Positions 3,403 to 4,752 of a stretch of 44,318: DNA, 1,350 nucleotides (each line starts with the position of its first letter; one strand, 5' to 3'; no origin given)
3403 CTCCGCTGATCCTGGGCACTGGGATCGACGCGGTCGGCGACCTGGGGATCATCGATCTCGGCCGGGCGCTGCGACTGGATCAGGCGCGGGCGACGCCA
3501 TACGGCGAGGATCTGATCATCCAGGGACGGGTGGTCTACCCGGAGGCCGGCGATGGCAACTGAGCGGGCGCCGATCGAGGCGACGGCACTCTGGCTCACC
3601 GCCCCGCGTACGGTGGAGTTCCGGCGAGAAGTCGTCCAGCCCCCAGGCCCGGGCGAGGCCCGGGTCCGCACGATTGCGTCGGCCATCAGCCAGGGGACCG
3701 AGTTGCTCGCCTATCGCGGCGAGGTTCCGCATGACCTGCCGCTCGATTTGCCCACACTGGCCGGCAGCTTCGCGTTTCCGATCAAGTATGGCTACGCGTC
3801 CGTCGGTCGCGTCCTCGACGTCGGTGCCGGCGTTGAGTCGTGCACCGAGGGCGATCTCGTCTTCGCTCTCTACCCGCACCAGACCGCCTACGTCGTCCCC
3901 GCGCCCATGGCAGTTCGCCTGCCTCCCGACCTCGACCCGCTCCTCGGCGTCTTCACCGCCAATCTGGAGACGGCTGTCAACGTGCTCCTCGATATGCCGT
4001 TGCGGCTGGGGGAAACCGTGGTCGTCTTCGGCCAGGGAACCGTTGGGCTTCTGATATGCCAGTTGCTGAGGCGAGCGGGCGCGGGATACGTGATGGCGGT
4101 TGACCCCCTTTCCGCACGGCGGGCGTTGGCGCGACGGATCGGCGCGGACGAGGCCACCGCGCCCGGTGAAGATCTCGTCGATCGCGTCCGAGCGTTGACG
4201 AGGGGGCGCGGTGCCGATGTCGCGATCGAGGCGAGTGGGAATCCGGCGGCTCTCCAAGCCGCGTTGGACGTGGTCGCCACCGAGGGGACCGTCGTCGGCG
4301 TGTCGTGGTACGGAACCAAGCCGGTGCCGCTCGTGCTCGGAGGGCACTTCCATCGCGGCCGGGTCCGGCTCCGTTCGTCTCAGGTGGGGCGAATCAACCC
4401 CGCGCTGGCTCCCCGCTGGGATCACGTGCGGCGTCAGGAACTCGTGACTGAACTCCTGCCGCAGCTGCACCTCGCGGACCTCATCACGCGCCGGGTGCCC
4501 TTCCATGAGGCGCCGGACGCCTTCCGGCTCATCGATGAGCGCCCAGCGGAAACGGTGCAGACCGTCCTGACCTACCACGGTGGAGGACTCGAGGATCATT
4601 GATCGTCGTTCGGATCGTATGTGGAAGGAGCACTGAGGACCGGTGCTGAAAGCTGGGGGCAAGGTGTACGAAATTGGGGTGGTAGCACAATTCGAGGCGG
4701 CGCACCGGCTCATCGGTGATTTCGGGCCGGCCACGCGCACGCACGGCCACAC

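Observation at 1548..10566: Mixed pterin-branch and pyrimidine-branch enzyme cluster with methyl- and glycosyltransferases: a possible pathway to a tailored pteridine or azapteridine-like metabolite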

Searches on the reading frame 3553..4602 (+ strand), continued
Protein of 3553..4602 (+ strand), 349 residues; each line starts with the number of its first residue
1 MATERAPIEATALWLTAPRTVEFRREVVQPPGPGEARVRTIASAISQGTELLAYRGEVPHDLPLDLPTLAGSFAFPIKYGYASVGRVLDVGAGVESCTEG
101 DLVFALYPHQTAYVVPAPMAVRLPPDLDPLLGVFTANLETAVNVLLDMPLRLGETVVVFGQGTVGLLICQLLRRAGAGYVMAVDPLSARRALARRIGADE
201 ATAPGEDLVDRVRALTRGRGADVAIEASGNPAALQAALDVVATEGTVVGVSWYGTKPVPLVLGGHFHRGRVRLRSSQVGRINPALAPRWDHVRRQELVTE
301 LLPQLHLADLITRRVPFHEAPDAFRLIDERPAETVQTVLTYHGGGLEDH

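Call 82: predict_structure(alignment_id=A3)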
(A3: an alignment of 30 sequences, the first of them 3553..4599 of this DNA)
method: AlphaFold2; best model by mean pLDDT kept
length: 349 residues; sequences in the alignment: 30
mean_pLDDT: 89.0   pTM: 0.88
mean pLDDT of the five models: 89.0, 87.5, 85.8, 83.8, 81.5
residues with pLDDT >= 90: 243; 70-90: 79; 50-70: 19; < 50: 8
segments of 3 or more residues with pLDDT < 50: 344-349
pLDDT, mean of each block of 10 residues (from residue 1): 73 97 97 97 92 92 80 90 95 96 96 95 96 95 89 93 91 95 94 94 92 91 91 91 89 70 66 73 78 93 97 96 96 94 49
secondary structure, 60 per line:
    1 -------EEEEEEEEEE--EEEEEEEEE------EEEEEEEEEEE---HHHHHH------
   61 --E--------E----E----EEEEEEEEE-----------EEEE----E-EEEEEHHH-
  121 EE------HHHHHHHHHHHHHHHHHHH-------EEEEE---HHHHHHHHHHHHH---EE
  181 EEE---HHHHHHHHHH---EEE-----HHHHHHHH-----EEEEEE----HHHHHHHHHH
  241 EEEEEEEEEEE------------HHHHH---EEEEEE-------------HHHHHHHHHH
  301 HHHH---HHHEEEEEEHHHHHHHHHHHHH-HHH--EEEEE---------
elements in order: E8-17 E20-28 E35-45 H49-54 E82-90 E102-105 E112-116 H129-147 E155-159 H163-175 E179-183 H187-196 E200-202 H208-215 E221-226 H231-240 E241-251 H264-268 E272-277 H291-304 E311-316 H317-329 E336-340

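Call 84: fold_search(model_id=the predicted structure, library=pdb)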
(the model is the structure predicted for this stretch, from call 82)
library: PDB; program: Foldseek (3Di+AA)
matches with E <= 10: 1958; with E <= 0.001: 595
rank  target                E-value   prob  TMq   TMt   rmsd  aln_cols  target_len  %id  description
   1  2d8a                  4.7e-27  1.00  0.80  0.84   2.7       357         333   26  Crystal Structure of PH0655 from Pyrococcus horikoshii OT3 (released 2006-06-02)
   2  2dfv_A                2.3e-26  1.00  0.80  0.80   3.3       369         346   26  Hyperthermophilic threonine dehydrogenase from Pyrococcus horikoshii (released 2007-01-16)
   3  4cpd_A                9.4e-25  1.00  0.76  0.76   3.8       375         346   25  Alcohol dehydrogenase TADH from Thermus sp. ATN1 (released 2014-12-17)
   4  6ie0_A                5.5e-24  1.00  0.79  0.79   3.5       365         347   20  X-ray crystal structure of 2R,3R-butanediol dehydrogenase from Bacillus subtilis (released 2019-09-18)
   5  7aas_A                7.0e-24  1.00  0.75  0.70   4.2       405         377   23  Crystal structure of nitrosoglutathione reductase (GSNOR) from Chlamydomonas reinhardtii (released 2020-12-30)
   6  4ejm                  8.4e-24  1.00  0.75  0.77   3.7       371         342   23  Crystal structure of a putative zinc-binding dehydrogenase (Target PSI-012003) from Sinorhizobium meliloti 1021 bound to (released 2012-05-02)
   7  3gfb_A                1.0e-23  1.00  0.78  0.79   3.6       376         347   23  L-Threonine Dehydrogenase (TkTDH) from the hyperthermophilic archaeon Thermococcus kodakaraensis (released 2009-10-06)
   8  6dkh_C                2.1e-23  1.00  0.77  0.78   3.4       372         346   17  The crystal structure of L-idonate 5-dehydrogenase from Escherichia coli str. K-12 substr. MG1655 (released 2018-06-06)
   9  4ilk_B                2.2e-23  1.00  0.77  0.80   3.2       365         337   20  Crystal structure of short chain alcohol dehydrogenase (rspB) from E. coli CFT073 (EFI TARGET EFI-506413) complexed wi (released 2013-01-30)
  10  3qj5_A                2.4e-23  1.00  0.75  0.71   4.3       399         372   20  S-nitrosoglutathione reductase (GSNOR) in complex with N6022 (released 2011-04-06)
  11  4ilk_A                2.5e-23  1.00  0.78  0.80   3.0       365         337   20  Crystal structure of short chain alcohol dehydrogenase (rspB) from E. coli CFT073 (EFI TARGET EFI-506413) complexed wi (released 2013-01-30)
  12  4ej6                  2.9e-23  1.00  0.75  0.76   3.8       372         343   25  Crystal structure of a putative zinc-binding dehydrogenase (Target PSI-012003) from Sinorhizobium meliloti 1021 (released 2012-05-02)
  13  5vm2_A                3.0e-23  1.00  0.80  0.80   3.7       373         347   18  Crystal structure of ECK1772, an oxidoreductase/dehydrogenase of unknown specificity involved in membrane biogenesis f (released 2017-06-07)
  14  1vj0_A                3.2e-23  1.00  0.79  0.75   3.2       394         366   20  Crystal structure of Alcohol dehydrogenase (TM0436) from Thermotoga maritima at 2.00 A resolution (released 2004-03-02)
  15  7aas_B                8.1e-23  1.00  0.75  0.70   4.2       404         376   24  Crystal structure of nitrosoglutathione reductase (GSNOR) from Chlamydomonas reinhardtii (released 2020-12-30)
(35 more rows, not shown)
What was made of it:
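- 3553..4602 (+): Zinc-ligand-less MDR dehydrogenase with a BchC-like full-length profile. It is part of the invariant core. The AF2 model has pLDDT 89, and Foldseek top hits are threonine, butanediol, idonate, sorbitol and xylitol dehydrogenases (calls 82, 84).
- On Zn-dependent MDR alcohol/polyol dehydrogenases: The fold is nevertheless closest to this branch (TM 0.75-0.80, call 84).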

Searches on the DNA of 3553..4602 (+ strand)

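Call 59: search_rna_families(sources=[L001, L005, L016, L037, L057, L088, L031], threshold=gathering)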
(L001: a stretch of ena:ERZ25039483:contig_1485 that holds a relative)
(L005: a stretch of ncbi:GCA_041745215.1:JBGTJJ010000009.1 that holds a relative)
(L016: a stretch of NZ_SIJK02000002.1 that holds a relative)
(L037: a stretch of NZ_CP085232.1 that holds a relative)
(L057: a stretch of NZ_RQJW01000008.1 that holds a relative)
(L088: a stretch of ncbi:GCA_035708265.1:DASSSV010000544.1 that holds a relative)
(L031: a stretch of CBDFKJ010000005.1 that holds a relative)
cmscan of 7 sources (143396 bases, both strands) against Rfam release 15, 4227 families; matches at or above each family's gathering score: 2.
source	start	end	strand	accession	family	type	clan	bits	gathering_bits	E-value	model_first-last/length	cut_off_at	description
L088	140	210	-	RF00005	tRNA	Gene; tRNA;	CL00001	69.6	29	9.3e-13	1-71/71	no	tRNA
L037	955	1106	-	RF00059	TPP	Cis-reg; riboswitch;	-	65.3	54.3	3.3e-10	1-105/105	no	TPP riboswitch aptamer (THI element)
